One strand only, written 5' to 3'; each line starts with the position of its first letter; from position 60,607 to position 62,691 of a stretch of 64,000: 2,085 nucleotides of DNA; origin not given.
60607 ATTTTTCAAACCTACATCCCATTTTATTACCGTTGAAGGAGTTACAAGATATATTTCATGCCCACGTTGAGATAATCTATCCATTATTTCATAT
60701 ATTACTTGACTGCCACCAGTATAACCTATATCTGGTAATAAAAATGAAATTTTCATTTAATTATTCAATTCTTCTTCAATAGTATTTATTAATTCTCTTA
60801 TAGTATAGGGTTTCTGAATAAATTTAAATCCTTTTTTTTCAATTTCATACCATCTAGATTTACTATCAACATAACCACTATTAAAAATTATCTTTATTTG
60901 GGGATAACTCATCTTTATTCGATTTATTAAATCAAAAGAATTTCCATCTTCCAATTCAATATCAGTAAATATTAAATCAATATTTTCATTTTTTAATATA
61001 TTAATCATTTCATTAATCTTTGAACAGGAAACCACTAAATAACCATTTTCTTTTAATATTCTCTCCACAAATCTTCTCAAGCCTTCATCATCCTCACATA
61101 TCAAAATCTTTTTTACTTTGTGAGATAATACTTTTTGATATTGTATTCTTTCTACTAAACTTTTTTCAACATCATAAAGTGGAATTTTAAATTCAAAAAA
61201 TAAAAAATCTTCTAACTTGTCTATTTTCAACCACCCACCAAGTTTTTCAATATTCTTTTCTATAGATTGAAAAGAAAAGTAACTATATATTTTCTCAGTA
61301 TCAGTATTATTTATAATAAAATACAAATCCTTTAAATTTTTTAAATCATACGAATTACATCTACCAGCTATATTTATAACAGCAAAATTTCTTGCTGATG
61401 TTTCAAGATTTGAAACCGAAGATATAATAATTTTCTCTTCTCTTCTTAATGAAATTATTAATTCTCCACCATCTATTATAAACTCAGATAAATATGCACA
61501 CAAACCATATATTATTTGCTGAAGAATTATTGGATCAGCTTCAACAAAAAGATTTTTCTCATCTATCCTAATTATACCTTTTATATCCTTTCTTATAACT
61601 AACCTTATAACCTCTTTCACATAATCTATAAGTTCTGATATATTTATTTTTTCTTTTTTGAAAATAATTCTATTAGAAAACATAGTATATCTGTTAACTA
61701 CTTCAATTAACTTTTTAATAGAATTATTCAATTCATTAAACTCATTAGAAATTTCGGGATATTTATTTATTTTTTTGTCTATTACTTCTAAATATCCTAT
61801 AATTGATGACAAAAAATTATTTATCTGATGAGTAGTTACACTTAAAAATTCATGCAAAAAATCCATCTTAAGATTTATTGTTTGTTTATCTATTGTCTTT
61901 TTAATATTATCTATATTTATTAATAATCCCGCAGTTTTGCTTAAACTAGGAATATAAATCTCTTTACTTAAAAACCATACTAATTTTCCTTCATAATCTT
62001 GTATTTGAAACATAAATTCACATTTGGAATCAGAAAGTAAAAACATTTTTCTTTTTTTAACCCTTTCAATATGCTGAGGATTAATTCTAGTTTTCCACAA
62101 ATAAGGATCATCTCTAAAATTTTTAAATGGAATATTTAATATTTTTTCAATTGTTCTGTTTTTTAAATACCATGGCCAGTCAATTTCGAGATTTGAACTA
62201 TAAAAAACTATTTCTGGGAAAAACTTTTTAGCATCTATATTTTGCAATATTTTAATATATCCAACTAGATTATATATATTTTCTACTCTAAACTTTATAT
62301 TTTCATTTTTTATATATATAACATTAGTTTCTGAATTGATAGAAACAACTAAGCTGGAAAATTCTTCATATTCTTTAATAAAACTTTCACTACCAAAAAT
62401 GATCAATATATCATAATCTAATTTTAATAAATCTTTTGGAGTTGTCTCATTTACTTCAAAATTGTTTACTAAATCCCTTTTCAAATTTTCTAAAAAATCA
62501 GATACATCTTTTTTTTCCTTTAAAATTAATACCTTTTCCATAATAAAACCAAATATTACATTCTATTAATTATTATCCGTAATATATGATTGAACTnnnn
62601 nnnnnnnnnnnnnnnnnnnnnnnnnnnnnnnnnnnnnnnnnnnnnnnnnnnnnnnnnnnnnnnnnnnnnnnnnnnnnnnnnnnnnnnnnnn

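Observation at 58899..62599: Sigma-28-driven operon encoding a pseudo-kinase hybrid protein, a GT4 glycosyltransferase and an OmpR-type regulator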

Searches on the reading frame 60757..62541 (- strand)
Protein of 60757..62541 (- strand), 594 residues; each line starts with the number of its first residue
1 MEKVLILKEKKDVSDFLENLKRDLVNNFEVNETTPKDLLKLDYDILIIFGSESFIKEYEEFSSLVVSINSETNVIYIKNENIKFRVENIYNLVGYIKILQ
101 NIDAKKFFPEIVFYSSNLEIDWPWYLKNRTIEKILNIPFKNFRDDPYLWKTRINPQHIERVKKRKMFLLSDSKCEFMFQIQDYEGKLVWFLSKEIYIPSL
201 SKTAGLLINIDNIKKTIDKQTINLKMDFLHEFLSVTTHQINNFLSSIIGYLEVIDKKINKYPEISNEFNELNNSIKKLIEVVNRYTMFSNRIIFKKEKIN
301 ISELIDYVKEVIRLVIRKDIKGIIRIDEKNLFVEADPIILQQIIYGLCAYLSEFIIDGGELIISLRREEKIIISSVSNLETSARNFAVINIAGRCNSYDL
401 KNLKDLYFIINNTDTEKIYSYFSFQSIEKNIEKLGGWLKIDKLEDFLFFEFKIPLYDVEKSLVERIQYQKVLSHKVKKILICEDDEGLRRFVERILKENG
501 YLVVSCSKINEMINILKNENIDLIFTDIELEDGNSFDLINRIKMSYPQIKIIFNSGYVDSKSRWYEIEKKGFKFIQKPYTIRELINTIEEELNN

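Call 7: search_protein_families(library=pfam, proteins=[window:60757-62541:-], max_evalue=0.01)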
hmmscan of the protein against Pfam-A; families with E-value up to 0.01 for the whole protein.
window:60757-62541:- (594 aa): 3 families
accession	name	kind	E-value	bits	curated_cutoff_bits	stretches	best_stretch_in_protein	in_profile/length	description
PF00072.30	Response_reg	-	1.3e-18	67.6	30.2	1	479-588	1-110/111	Response regulator receiver domain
PF00512.31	HisKA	-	1e-05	25.9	26.9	1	230-289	3-61/66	His Kinase A (phospho-acceptor) domain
PF20111.4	DUF6501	-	0.004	17.4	23.8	0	368-415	7-55/67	Family of unknown function (DUF6501)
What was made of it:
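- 60760..61116 (-): pHK residues 476-594: intact receiver and the most conserved domain (mean identity 0.52, 31 invariant columns). The Asp527 codon is 60963-60961. PF00072, 67.6 bits (call 7).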

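Call 8: search_protein_families(library=ncbifam, proteins=[window:60757-62541:-], max_evalue=0.01)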
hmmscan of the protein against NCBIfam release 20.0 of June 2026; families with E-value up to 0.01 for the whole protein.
window:60757-62541:- (594 aa): 63 families (the best 25 are shown)
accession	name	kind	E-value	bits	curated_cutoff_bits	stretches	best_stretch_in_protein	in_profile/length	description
NF046020.1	HisKinCckABruc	equivalog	2.4e-21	75.4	1000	2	472-592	746-867/868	cell cycle histidine kinase CckA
NF010076.0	PRK13557.1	subfamily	2e-19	69.4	631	2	465-590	404-531/540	histidine kinase famiy protein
NF010411.0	PRK13837.1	equivalog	4.5e-17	61.4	647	1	237-593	458-813/828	two-component system VirA-like sensor kinase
NF046022.1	RespRegCpdRBruc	equivalog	2e-16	60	180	1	477-590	2-115/120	cell cycle two-component system response regulator CpdR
TIGR01818.1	ntrC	equivalog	2.4e-15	56.3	558.6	1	479-591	1-113/463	nitrogen regulation protein NR(I)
NF046026.1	HisKinCckACaul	equivalog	2e-14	52.7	1000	2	476-593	558-677/678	cell cycle histidine kinase CckA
NF007005.1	PRK09468.1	equivalog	1.6e-13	50.6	331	1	475-589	2-116/237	osmolarity response regulator transcription factor OmpR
NF047654.1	DiguCycDgcRLepto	equivalog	2.6e-13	49.6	500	1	477-588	3-116/295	diguanylate cyclase DgcR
NF038297.2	hybrid_HK_HrmK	equivalog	4.5e-12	45.4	725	1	464-555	478-571/607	hybrid histidine kinase/response regulator HrmK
NF008034.0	PRK10766.1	equivalog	2.1e-11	43.7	275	1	477-587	3-112/231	two-component system response regulator TorR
NF045717.1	DVU0259_DivK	exception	2.3e-11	43.9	160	1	477-592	3-116/117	DVU0259 family response regulator domain-containing protein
NF051870.1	NAssimRespRegNtrX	equivalog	1.1e-10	41.1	600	1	477-591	2-118/452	nitrogen assimilation response regulator NtrX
TIGR02956.1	TMAO_torS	equivalog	3.2e-10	38.8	676.5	1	449-593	676-821/967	TMAO reductase system sensor histidine kinase/response regulator TorS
NF033791.1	ActR_PrrA_rreg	equivalog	3.8e-10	40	250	1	477-588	2-113/173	ActR/PrrA/RegA family redox response regulator transcription factor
NF008378.0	PRK11173.1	equivalog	9.4e-10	38.2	334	1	476-585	3-111/238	two-component system response regulator ArcA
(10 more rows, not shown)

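Call 9: find_encoding_contigs(protein=window:60757-62541:-, flank=10000, max_places=6)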
Protein window:60757-62541:- (594 aa): no gene with exactly this product is on record in the collection.
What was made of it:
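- Tried and rejected: Nothing found (call 9).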

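Call 10: find_homologous_proteins(query=window:60757-62541:-, max_evalue=0.001)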
Query window:60757-62541:- (594 aa): 10 proteins with E <= 0.001 among 8000 candidates.
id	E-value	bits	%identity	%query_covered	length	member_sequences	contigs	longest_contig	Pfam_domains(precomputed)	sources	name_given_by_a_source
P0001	0.0e+0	1273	100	100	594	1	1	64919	PF00512.32,PF00072.31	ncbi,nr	ncbi:MAG: response regulator [Elusimicrobiales bacterium]|nr:response regulator [Elusimicrobiales ba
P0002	9.8e-246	835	65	100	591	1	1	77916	PF00072.31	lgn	-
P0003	5.0e-124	433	44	84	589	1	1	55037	PF08447.19,PF00072.31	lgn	-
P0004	2.3e-79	286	37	88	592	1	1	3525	PF00072.31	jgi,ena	-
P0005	1.0e-16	79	21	70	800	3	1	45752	PF00672.31,PF13426.14,PF13188.14,PF08448.17,PF02518.32,PF00512.32,PF00989.32,PF00072.31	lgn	-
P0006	1.4e-8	52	21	61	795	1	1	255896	PF17152.11,PF02518.32,PF00512.32,PF00072.31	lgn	-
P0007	4.4e-5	41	23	15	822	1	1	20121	PF02518.32,PF00512.32,PF00072.31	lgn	-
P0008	4.9e-4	37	20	53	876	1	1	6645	PF03707.22,PF02518.32,PF00512.32,PF00989.32,PF00072.31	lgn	-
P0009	5.6e-4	37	22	53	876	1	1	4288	PF03707.22,PF02518.32,PF00512.32,PF00989.32,PF00072.31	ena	-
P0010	6.4e-4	37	30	19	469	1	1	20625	PF00158.33,PF25601.2,PF02954.26,PF14532.13,PF07728.21,PF00072.31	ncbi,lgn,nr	ncbi:MAG: sigma-54-dependent Fis family transcriptional regulator [Candidatus Cloacimonetes bacteriu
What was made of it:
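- Tried and rejected: The source was identified instead through a 100% identical NCBI entry named 'response regulator [Elusimicrobiales bacterium]' (call 10).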

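Call 11: find_encoding_contigs(protein=P0002, flank=10000, max_places=3)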
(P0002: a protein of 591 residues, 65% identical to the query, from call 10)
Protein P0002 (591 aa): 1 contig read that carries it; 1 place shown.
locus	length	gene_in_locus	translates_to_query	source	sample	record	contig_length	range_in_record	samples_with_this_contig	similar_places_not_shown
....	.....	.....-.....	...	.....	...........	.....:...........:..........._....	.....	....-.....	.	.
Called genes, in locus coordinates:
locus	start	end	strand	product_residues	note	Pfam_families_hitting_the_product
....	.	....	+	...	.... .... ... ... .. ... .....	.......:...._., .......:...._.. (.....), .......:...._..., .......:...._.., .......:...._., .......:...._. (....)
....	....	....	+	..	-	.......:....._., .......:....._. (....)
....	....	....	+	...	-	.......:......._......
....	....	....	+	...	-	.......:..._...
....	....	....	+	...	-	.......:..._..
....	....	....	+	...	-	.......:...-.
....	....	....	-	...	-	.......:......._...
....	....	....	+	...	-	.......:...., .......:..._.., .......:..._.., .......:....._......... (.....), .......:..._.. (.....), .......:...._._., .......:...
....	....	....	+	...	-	-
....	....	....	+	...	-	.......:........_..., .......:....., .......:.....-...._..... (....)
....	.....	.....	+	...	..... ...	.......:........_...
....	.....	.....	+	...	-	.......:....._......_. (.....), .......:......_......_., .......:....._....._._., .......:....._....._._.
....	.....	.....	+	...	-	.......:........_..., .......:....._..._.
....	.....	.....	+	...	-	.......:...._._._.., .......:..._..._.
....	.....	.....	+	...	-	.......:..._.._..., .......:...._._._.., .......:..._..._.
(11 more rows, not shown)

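Call 12: find_encoding_contigs(protein=P0003, flank=10000, max_places=3)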
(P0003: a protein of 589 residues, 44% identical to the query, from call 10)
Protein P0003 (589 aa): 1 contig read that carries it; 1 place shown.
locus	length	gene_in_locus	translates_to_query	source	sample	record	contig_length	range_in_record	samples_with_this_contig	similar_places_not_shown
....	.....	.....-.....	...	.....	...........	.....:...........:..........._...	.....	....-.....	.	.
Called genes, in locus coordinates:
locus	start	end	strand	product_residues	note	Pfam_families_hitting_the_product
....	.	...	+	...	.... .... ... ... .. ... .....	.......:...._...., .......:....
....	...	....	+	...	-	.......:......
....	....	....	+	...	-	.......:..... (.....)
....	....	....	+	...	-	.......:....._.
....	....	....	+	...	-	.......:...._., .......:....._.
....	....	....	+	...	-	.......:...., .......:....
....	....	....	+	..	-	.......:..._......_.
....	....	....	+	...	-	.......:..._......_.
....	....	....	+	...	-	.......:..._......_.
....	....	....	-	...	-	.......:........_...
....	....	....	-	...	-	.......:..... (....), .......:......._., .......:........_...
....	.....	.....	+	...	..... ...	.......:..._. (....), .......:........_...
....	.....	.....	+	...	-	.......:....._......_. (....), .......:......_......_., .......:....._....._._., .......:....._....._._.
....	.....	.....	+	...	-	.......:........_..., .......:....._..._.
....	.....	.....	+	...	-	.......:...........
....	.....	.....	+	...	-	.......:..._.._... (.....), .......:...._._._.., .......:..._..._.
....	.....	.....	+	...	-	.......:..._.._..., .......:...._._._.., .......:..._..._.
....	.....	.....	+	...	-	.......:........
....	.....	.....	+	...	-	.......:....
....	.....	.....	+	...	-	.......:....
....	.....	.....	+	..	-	-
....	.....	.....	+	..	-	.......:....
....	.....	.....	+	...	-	-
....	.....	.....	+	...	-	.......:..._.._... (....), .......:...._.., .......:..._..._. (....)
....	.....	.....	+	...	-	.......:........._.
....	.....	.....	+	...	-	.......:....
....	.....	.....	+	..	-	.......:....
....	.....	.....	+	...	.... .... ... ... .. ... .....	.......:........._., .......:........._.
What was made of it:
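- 61897..62214 (-): pHK residues 110-215: PAS domain (PAS_3 type). Weak in P0003 (call 12).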

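Call 13: find_encoding_contigs(protein=P0004, flank=10000, max_places=3)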
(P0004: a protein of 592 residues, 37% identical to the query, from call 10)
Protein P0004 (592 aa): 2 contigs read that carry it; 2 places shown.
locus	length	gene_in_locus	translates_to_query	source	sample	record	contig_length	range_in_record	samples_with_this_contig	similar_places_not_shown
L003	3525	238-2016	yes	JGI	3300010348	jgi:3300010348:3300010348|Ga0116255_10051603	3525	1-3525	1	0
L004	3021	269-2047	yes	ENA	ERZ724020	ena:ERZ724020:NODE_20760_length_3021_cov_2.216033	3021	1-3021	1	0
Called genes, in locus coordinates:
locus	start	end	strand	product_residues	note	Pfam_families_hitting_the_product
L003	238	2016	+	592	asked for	PF00072:Response_reg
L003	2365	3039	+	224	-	PF00460:Flg_bb_rod (weak), PF22692:LlgE_F_G_D1, PF06429:Flg_bbr_C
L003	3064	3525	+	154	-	?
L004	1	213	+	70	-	?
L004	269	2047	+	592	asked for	PF00072:Response_reg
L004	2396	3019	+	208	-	?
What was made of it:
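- L003 keeps the sensor without an adjacent regulator (call 13).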

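Call 24: find_related_loci(query=A1, collection=genome_contigs, flank=8000)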
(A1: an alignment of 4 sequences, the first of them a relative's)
Query A1 (594 aa) in genome_contigs; peptide patterns used: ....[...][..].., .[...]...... (x = any residue, [..] = any of these).
313 stretches matched a pattern; 210 encode a relative of the query (tblastn E <= 1e-3); the best 80 are kept; 80 distinct loci.
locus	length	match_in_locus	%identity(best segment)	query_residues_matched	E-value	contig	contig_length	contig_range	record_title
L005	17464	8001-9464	41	111-594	3e-109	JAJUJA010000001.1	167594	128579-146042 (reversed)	MAG: Elusimicrobiota bacterium isolate bin104 k141_544638_length_167594_cov_11.2533, whole genome shotgun sequence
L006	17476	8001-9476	26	108-590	4e-59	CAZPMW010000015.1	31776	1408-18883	MAG TPA_asm: uncultured Elusimicrobiaceae bacterium isolate SRP272421_co3_746 genome assembly, contig: NODE_2489_length_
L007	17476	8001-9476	25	108-590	2e-58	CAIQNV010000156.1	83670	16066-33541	MAG: uncultured Elusimicrobia bacterium isolate MJ-time_bin-2640 genome assembly, contig: bin-2640:156/157, whole genome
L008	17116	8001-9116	23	225-593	1e-35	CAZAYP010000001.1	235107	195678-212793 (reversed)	MAG TPA_asm: uncultured Verrucomicrobiota bacterium isolate SRP272421_co3_169 genome assembly, contig: NODE_13_length_23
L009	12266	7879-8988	26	225-588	2e-33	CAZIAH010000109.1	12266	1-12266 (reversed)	MAG TPA_asm: uncultured bacterium isolate SRP323688_co1_225 genome assembly, contig: NODE_7938_length_12266_cov_9.128900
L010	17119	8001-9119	25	225-593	5e-31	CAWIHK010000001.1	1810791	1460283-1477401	MAG: Ignavibacteriota bacterium isolate MFD03726.bin.1.201 genome assembly, contig: contig_54644, whole genome shotgun s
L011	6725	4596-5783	25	205-589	3e-30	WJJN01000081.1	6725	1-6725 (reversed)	MAG: candidate division KSB1 bacterium isolate Bin_079 k141_187423, whole genome shotgun sequence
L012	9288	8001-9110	25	225-589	2e-29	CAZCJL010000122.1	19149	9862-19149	MAG TPA_asm: uncultured Cytophagia bacterium isolate SRP141376_co4_213 genome assembly, contig: NODE_4986_length_19149_c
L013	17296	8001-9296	21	181-594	1e-27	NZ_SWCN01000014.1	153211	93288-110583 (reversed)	Desulforhopalus sp. IMCC35007 NODE_14_length_153211_cov_75.584065, whole genome shotgun sequence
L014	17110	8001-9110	23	225-590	1e-25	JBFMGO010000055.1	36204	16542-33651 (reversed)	MAG: bacterium isolate MAG299 MAG299_55, whole genome shotgun sequence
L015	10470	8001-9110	22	225-593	1e-24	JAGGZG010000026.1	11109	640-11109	MAG: Anaerolineae bacterium isolate AUK198 PB_MBMC_152_c_000000000275, whole genome shotgun sequence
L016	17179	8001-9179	22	214-592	2e-23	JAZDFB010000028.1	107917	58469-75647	MAG: Planctomycetota bacterium isolate MEGAHIT-group-0.182 k141_20395101, whole genome shotgun sequence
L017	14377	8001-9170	21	209-594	3e-23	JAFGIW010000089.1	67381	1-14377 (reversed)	MAG: Chitinispirillaceae bacterium isolate Zod_Metabat.237 k87_5424366, whole genome shotgun sequence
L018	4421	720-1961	21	185-593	2e-22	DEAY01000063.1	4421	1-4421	MAG TPA_asm: Verrucomicrobia bacterium UBA2970 UBA2970_contig_146729, whole genome shotgun sequence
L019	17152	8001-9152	23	214-594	2e-22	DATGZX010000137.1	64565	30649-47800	MAG TPA_asm: Gemmataceae bacterium isolate SMAG_U10675 k141_509752, whole genome shotgun sequence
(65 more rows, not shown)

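Call 36: predict_structure(alignment_id=A1)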
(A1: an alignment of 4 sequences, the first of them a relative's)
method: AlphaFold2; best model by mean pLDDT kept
length: 594 residues; sequences in the alignment: 4
mean_pLDDT: 60.2   pTM: 0.40
mean pLDDT of the five models: 60.2, 60.1, 56.8, 56.3, 51.2
residues with pLDDT >= 90: 19; 70-90: 210; 50-70: 160; < 50: 205
segments of 3 or more residues with pLDDT < 50: 1-109, 126-130, 214-247, 277-294, 413-419, 458-475, 530-533, 557-562
pLDDT, mean of each block of 10 residues (from residue 1): 33 42 33 27 26 25 37 40 36 40 40 63 50 54 59 75 77 71 70 66 65 47 45 38 44 55 58 50 38 61 81 68 75 81 82 81 89 59 83 80 63 42 72 82 88 70 28 59 80 74 84 80 76 60 79 61 56 70 78 77
secondary structure, 60 per line:
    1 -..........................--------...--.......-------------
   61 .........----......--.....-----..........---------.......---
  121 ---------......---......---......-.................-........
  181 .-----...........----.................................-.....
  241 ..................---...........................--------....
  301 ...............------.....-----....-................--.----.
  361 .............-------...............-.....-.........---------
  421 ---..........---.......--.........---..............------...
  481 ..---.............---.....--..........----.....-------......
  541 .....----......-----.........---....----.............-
elements in order: E2-9 H10-27 H41-47 E61-69 E74-79 E82-86 H92-101 E111-117 H130-135 H139-144 H148-152 H155-171 E173-181 E187-197 E202-209 H210-234 H236-258 H262-288 E297-300 H301-315 E322-326 E332-335 H337-352 E360-373 E381-395 H397-401 H403-411 H424-433 E437-443 E446-454 H458-471 E478-482 H486-498 E502-506 H509-518 E523-527 H535-545 E550-555 H561-569 E573-576 H581-593
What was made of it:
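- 62227..62541 (-): pHK residues 1-105: pseudo-receiver with no acidic pocket and no acceptor Asp. This is the least conserved domain (mean pairwise identity 0.18). AF2 pLDDT is below 50 here (call 36).
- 61177..61656 (-): pHK residues 296-455: degenerate catalytic (CA-like) domain. N box becomes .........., G1 (DxGxG) becomes AGRCNS, F box is lost, G2 (GxGxG) becomes SYFSFQ. An alpha/beta fold is predicted, with pLDDT about 60-89 over most of the domain and one block near 42 (call 36).
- On ChpT/Spo0B-type dimeric histidine phosphotransferase: Predicted helices 210-288 followed by an alpha/beta domain at 297-454 (call 36).
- Tried and rejected: Orthologs from fetched loci may not be submitted, so no claim is made about the pocket (call 36).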
